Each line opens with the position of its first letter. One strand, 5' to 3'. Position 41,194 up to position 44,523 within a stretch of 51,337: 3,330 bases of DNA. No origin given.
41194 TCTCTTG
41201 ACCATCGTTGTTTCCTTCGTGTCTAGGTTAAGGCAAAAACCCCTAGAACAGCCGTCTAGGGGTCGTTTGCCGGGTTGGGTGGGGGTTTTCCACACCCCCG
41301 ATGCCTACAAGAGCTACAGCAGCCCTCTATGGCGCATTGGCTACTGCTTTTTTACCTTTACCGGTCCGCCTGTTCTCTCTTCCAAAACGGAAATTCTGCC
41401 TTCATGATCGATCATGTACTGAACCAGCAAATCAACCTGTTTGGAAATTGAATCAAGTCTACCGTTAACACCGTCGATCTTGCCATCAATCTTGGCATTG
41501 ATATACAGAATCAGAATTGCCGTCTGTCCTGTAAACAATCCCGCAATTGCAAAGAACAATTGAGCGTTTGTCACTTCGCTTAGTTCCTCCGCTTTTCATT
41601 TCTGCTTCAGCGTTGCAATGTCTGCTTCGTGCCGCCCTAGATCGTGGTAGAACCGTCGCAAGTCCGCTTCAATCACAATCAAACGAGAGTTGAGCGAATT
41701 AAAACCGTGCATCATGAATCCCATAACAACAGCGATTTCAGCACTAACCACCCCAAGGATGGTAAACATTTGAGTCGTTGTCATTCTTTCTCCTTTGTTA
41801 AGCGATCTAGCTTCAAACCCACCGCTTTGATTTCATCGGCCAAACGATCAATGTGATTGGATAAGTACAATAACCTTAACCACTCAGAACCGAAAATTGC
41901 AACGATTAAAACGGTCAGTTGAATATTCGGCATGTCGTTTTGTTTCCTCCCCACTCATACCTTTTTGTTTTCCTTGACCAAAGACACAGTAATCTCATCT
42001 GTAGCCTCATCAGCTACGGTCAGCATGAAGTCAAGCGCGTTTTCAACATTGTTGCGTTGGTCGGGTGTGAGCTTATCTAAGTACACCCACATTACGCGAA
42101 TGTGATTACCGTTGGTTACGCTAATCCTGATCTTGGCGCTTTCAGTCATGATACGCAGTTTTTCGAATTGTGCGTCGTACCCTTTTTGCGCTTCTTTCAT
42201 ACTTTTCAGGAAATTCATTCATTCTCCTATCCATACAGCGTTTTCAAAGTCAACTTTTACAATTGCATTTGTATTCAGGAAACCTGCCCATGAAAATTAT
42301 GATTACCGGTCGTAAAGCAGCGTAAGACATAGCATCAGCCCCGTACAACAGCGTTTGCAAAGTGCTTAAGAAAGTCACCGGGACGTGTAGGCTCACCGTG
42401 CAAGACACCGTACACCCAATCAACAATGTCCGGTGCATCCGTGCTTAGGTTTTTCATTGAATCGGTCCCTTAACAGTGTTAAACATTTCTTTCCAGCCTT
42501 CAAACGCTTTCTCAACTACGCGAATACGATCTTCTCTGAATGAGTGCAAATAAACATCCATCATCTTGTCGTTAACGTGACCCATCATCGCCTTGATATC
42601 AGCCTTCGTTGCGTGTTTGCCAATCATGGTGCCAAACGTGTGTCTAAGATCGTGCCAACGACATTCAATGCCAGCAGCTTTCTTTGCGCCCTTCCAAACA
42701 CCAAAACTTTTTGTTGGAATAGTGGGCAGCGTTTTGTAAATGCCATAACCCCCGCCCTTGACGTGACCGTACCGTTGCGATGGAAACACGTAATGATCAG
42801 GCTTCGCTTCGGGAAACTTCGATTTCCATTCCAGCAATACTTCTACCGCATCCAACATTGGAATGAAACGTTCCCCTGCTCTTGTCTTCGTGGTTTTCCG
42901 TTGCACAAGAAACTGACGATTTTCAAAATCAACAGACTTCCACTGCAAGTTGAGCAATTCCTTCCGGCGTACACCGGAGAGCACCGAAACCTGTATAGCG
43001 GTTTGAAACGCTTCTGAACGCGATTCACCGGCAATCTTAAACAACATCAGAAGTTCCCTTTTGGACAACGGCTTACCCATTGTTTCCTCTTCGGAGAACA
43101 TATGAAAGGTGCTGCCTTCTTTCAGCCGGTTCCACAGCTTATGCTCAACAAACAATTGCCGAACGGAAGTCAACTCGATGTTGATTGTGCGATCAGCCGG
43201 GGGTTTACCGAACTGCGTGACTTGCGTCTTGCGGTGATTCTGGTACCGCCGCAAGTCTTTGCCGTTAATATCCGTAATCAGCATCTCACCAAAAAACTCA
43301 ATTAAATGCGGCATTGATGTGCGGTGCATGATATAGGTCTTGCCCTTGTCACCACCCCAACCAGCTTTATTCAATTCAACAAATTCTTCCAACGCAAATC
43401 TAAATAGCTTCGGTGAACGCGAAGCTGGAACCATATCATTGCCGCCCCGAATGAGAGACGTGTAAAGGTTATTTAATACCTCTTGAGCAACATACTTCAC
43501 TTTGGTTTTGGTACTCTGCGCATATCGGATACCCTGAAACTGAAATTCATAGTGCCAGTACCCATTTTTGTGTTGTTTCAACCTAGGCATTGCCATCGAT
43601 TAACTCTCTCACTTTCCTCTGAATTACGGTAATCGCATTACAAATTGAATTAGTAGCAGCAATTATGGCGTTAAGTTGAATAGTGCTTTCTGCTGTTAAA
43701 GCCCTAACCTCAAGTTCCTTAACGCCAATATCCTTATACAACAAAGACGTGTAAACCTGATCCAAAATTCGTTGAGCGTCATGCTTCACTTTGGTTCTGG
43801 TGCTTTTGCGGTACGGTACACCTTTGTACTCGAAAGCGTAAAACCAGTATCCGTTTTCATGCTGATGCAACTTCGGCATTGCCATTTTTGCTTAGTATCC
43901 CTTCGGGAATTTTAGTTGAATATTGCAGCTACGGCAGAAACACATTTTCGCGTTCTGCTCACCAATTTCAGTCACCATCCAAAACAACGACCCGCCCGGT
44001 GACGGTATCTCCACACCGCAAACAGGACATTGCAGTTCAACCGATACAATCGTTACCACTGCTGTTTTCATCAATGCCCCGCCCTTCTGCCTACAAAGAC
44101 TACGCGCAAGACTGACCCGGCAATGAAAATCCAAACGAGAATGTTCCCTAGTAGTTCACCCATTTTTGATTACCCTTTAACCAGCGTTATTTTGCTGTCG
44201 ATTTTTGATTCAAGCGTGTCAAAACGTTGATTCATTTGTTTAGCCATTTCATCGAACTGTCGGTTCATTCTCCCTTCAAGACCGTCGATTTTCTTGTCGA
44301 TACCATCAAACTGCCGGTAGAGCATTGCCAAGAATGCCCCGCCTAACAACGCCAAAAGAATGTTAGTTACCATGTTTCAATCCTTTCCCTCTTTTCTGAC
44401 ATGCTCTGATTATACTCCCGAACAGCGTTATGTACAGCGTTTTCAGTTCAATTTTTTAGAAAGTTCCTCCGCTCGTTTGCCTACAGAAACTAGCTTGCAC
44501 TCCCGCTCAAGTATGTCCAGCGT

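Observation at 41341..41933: Five-member family of tiny N-terminal-TM + coiled-coil proteins, three in tandem beside the integrase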

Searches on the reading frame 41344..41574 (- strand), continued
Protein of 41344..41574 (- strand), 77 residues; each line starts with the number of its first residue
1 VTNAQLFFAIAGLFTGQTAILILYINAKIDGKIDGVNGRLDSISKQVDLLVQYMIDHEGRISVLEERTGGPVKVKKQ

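Call 80: find_encoding_contigs(protein=P0212, flank=8000, max_places=3)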
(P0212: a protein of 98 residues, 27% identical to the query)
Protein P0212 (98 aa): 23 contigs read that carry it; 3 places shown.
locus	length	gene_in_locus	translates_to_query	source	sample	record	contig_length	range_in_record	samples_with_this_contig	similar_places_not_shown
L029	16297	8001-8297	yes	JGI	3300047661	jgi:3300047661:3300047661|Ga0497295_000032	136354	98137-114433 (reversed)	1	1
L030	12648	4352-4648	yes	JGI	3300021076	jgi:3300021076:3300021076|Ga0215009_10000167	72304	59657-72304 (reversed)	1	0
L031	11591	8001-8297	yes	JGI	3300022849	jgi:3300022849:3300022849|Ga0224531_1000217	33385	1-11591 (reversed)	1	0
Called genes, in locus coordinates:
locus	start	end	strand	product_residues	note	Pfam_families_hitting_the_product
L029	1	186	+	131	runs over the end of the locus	-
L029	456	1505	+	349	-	-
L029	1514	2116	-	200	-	PF00239:Resolvase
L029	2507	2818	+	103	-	PF13560:HTH_31 (weak), PF01381:HTH_3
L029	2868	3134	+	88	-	-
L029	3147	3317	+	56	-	-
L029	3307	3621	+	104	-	-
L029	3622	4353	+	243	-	PF10686:YAcAr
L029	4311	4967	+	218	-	PF00149:Metallophos, PF12850:Metallophos_2 (weak)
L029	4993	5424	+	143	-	-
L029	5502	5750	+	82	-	-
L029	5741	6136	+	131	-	-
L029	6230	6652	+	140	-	PF00436:SSB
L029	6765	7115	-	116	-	-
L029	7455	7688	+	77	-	-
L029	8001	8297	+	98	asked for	-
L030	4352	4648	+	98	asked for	-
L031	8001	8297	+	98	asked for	-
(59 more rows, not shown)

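Call 81: find_encoding_contigs(protein=P0191, flank=8000, max_places=2)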
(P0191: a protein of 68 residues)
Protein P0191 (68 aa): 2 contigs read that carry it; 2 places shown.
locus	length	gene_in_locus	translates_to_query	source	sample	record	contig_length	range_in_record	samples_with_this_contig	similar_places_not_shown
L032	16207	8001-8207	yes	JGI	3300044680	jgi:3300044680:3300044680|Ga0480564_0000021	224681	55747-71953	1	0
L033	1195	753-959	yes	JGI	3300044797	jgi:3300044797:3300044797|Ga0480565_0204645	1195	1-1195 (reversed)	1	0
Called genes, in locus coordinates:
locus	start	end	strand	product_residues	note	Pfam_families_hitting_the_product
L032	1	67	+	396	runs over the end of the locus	-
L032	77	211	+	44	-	-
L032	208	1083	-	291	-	PF10099:RskA_C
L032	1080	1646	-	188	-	PF07638:Sigma70_ECF (weak), PF04542:Sigma70_r2, PF08281:Sigma70_r4_2, PF04545:Sigma70_r4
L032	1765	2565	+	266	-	PF01479:S4, PF01728:FtsJ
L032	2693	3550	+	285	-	PF01513:NAD_kinase, PF20143:NAD_kinase_C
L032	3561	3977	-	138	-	PF01850:PIN (weak), PF13470:PIN_3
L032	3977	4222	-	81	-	-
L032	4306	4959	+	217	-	PF04250:DUF429 (weak)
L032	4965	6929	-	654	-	PF01926:MMR_HSR1, PF02421:FeoB_N, PF07670:Gate, PF07664:FeoB_C, PF07670:Gate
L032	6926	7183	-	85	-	PF04023:FeoA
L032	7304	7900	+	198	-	-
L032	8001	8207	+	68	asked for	-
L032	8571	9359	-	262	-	PF12543:DUF3738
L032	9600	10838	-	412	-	PF02746:MR_MLE_N, PF13378:MR_MLE_C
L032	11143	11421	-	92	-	-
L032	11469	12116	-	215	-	PF00578:AhpC-TSA, PF08534:Redoxin, PF13905:Thioredoxin_8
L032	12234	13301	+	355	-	PF00535:Glycos_transf_2, PF13641:Glyco_tranf_2_3, PF13506:Glyco_transf_21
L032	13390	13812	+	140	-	PF01242:PTPS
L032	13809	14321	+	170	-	PF01242:PTPS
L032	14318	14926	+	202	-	PF01227:GTP_cyclohydroI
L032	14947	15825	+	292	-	PF01509:TruB_N, PF16198:TruB_C_2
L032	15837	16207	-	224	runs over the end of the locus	PF25182:NonGDSL (weak), PF00657:Lipase_GDSL, PF13472:Lipase_GDSL_2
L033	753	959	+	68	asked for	-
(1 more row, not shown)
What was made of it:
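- L032, beside FeoAB and DUF3738 (call 81).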

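Call 82: search_protein_families(library=padloc, max_evalue=0.01, proteins=[window:41344-41574:-])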
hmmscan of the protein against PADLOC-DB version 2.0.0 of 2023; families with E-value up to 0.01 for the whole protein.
seq(77 aa): 0 families

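Call 95: predict_structure(alignment_id=A6)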
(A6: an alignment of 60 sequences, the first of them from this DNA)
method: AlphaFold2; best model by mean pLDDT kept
length: 77 residues; sequences in the alignment: 60
mean_pLDDT: 68.1   pTM: 0.33
mean pLDDT of the five models: 68.1, 67.4, 66.5, 66.3, 62.8
residues with pLDDT >= 90: 0; 70-90: 43; 50-70: 32; < 50: 2
segments of 3 or more residues with pLDDT < 50: none
pLDDT, mean of each block of 10 residues (from residue 1): 72 78 69 56 65 75 72 55
secondary structure, 60 per line:
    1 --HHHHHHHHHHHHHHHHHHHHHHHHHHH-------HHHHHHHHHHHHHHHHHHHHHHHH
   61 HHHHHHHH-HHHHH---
elements in order: H3-29 H37-68 H70-74
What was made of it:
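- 41341..41574 (-): Member A, 77 aa, GTG start. Layout: uncharged N-terminus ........, membrane helix, five uninterrupted heptads (I29 to L64), then tip motif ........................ AF2 predicts helices 3-29 and 37-68 at pLDDT 68 (call 95).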

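Call 98: search_dna_similar(query=window:41344-41574:-, collection=phages, mode=protein, max_evalue=1, max_rows=10)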
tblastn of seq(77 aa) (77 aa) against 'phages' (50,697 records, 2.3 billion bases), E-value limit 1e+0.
No match.

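Call 100: fold_search(model_id=the predicted structure, library=viral)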
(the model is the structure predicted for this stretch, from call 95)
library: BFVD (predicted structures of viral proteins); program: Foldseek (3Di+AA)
matches with E <= 10: 0; with E <= 0.001: 0
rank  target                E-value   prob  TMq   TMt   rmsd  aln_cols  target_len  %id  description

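Call 101: fold_search(model_id=the predicted structure, library=pdb)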
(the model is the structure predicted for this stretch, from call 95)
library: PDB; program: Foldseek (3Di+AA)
matches with E <= 10: 0; with E <= 0.001: 0
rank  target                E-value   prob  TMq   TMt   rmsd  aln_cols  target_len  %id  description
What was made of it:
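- Tried and rejected: Foldseek against BFVD and PDB gave zero matches (calls 100, 101).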

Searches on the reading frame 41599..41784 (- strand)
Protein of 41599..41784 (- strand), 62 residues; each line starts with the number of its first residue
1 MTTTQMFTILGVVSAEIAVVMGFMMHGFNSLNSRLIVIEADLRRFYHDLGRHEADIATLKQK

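Call 6: search_protein_families(library=pfam, max_evalue=1, proteins=[window:41599-41784:-])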
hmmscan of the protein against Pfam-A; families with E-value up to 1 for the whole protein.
seq(62 aa): 0 families

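Call 7: search_protein_families(library=phrogs, max_evalue=1, proteins=[window:41599-41784:-])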
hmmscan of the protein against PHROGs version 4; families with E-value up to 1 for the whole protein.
seq(62 aa): 0 families

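Call 13: search_protein_families(library=ncbifam, max_evalue=1, proteins=[window:41599-41784:-])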
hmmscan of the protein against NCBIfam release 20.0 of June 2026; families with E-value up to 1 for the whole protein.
seq(62 aa): 0 families

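Call 43: find_related_loci(query=window:41599-41784:-, collection=viral_contigs, flank=6000)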
Query seq(62 aa) (62 aa) in viral_contigs; peptide patterns used: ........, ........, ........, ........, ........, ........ (x = any residue, [..] = any of these).
43 stretches matched a pattern, but none encodes a relative of the query by tblastn (E <= 1e-3).

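Call 82: search_protein_families(library=padloc, max_evalue=0.01, proteins=[window:41599-41784:-])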
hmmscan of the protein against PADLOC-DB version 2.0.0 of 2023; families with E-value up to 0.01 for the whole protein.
seq(62 aa): 0 families

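Call 103: find_related_loci(query=A7, collection=viral_contigs, flank=6000)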
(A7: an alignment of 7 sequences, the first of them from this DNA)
Query A7 (62 aa) in viral_contigs; peptide patterns used: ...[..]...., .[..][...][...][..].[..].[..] (x = any residue, [..] = any of these).
17 stretches matched a pattern; 1 encode a relative of the query (tblastn E <= 1e-3); 1 distinct loci.
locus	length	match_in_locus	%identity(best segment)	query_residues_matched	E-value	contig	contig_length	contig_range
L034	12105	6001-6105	43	28-62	4e-8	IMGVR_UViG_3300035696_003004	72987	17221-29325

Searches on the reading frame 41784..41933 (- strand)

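Call 6: search_protein_families(library=pfam, max_evalue=1, proteins=[window:41784-41933:-])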
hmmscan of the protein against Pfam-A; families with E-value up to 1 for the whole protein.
seq(50 aa): 0 families

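Call 7: search_protein_families(library=phrogs, max_evalue=1, proteins=[window:41784-41933:-])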
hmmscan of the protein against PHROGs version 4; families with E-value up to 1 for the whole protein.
seq(50 aa): 1 family
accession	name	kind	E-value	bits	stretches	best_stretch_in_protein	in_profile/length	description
phrog_17313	-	unknown function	0.16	12.8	1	5-49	11-49/50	-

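Call 13: search_protein_families(library=ncbifam, max_evalue=1, proteins=[window:41784-41933:-])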
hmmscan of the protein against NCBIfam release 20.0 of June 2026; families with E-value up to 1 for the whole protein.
seq(50 aa): 0 families

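Call 82: search_protein_families(library=padloc, max_evalue=0.01, proteins=[window:41784-41933:-])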
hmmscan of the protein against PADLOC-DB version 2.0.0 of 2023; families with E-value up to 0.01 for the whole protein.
seq(50 aa): 0 families

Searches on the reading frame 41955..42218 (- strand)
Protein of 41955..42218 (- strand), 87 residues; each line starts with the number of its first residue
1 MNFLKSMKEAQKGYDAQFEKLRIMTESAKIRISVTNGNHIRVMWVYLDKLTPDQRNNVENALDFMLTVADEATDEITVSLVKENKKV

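Call 11: search_protein_families(library=pfam, max_evalue=0.01, proteins=[window:41955-42218:-])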
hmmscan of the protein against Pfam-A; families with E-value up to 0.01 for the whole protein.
window:41955-42218:- (87 aa): 0 families

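Call 13: search_protein_families(library=ncbifam, max_evalue=1, proteins=[window:41955-42218:-])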
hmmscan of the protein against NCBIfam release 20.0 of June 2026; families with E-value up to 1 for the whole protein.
window:41955-42218:- (87 aa): 0 families

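Call 70: search_protein_families(library=phrogs, max_evalue=0.01, proteins=[window:41955-42218:-])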
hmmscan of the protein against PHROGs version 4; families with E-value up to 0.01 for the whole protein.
window:41955-42218:- (87 aa): 0 families

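Call 82: search_protein_families(library=padloc, max_evalue=0.01, proteins=[window:41955-42218:-])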
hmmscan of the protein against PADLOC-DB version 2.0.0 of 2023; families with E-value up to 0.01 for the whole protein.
window:41955-42218:- (87 aa): 1 family
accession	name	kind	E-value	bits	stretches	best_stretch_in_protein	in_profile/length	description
PDLC04448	PDC-M14B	-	0.00046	17.8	1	8-77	55-121/275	-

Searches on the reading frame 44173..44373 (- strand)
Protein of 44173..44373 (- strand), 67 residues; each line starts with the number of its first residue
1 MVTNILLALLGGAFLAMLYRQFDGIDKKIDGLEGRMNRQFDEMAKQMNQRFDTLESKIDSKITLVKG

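Call 6: search_protein_families(library=pfam, max_evalue=1, proteins=[window:44173-44373:-])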
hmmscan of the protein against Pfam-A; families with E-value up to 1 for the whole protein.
seq(67 aa): 11 families
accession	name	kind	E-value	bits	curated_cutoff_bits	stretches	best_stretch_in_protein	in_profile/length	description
PF06667.17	PspB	-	0.00021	21.7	25.6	1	3-60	9-66/73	Phage shock protein B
PF04163.17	Tht1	-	0.00093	18.5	21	1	16-60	172-217/595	Tht1-like nuclear fusion protein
PF20277.3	CTD11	-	0.0019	19.2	27.7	1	20-61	61-102/138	C-terminal domain 11 of the ABC-three component (ABC-3C) systems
PF04513.17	Baculo_PEP_C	-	0.01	16.3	38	1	3-59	19-77/140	Baculovirus polyhedron envelope protein, PEP, C terminus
PF10368.14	YkyA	-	0.016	15.4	28.8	1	18-56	80-119/186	Putative cell-wall binding lipoprotein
PF24610.1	DUF7623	-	0.018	15.6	27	1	27-49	40-62/64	Domain of unknown function (DUF7623)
PF06825.17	HSBP1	-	0.023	15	28.6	1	36-60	14-38/51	Heat shock factor binding protein 1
PF21603.3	Bdbt-like_TPR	-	0.029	14.7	27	1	13-36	35-58/85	Bride of doubletime-like, TPR domain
PF01442.23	Apolipoprotein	-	0.14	12.3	90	1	26-59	65-98/190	Apolipoprotein A1/A4/E domain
PF05597.16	Phasin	-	0.15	12.5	28.8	1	24-63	54-93/126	Poly(hydroxyalcanoate) granule associated protein (phasin)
PF00509.23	Hemagglutinin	-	0.17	10.8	31.8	1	22-59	373-413/550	Haemagglutinin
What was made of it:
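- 44170..44373 (-): Member D, 67 aa. It has a membrane helix plus (K/R)xhD heptad repeats but lacks the HEGRI..LEER tip. It lies upstream of the integrase block. Sub-threshold PspB hit of 21.7 bits against a cut-off of 25.6 (call 6).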

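Call 7: search_protein_families(library=phrogs, max_evalue=1, proteins=[window:44173-44373:-])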
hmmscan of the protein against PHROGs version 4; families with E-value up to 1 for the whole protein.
seq(67 aa): 16 families
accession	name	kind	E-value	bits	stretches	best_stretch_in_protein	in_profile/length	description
phrog_6701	-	unknown function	0.0012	19.6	1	19-61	77-115/169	-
phrog_15851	-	unknown function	0.0032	18.9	1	24-52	55-83/117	-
phrog_7090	-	unknown function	0.018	16.5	1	38-62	54-79/127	-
phrog_18362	-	unknown function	0.019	16.3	1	20-65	30-75/119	-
phrog_29007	-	unknown function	0.021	16.3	1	2-39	12-48/99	-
phrog_20262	-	unknown function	0.022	15.9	1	15-59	38-82/146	-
phrog_5023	-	unknown function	0.036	14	1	6-65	317-376/412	-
phrog_19139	-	unknown function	0.085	14.2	1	13-56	82-125/151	-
phrog_7885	-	unknown function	0.1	13.6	1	36-59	54-77/83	-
phrog_25771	-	unknown function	0.12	13.5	1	40-65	12-37/45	-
phrog_12015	-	unknown function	0.14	12.8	0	25-59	117-150/165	-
phrog_14825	-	unknown function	0.16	12.6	1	19-66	128-174/204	-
phrog_206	-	head and packaging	0.17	12.6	1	27-60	98-131/263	head scaffolding protein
phrog_37839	-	unknown function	0.21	12.4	1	23-54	67-98/207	-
phrog_24782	-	unknown function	0.24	12.4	0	20-34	62-76/82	-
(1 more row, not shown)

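Call 13: search_protein_families(library=ncbifam, max_evalue=1, proteins=[window:44173-44373:-])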
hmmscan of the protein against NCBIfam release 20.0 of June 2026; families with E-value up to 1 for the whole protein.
seq(67 aa): 6 families
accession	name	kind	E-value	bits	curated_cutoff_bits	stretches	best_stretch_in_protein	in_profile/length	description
NF006993.0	PRK09458.1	equivalog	0.005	17.2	90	1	9-60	16-67/75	envelope stress response membrane protein PspB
TIGR02976.1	phageshock_pspB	equivalog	0.0054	17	51.7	1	9-60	16-67/75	envelope stress response membrane protein PspB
TIGR02977.1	phageshock_pspA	equivalog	0.025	14.3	242.95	1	20-59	166-207/219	phage shock protein PspA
NF052504.1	sll1863_fam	domain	0.049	13.8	35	1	16-59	7-50/93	sll1863 family stress response protein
NF041454.1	FspA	equivalog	0.055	14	120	1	13-57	78-122/138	flagellum-secreted nonflagellar protein FspA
NF045995.1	MAG0865_DivIVA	hypoth_equivalog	0.11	12.7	55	1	14-49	28-63/69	MAG0865 family DivIVA-related protein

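Call 42: find_related_loci(query=window:44173-44373:-, collection=viral_contigs, flank=6000)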
Query seq(67 aa) (67 aa) in viral_contigs; peptide patterns used: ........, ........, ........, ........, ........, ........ (x = any residue, [..] = any of these).
23 stretches matched a pattern, but none encodes a relative of the query by tblastn (E <= 1e-3).
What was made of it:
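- Tried and rejected: Single-protein scans of IMG/VR with D and B. This also shows the window contig is not in IMG/VR (calls 42, 43).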

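Call 82: search_protein_families(library=padloc, max_evalue=0.01, proteins=[window:44173-44373:-])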
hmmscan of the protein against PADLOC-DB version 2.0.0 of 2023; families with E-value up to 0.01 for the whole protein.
seq(67 aa): 0 families
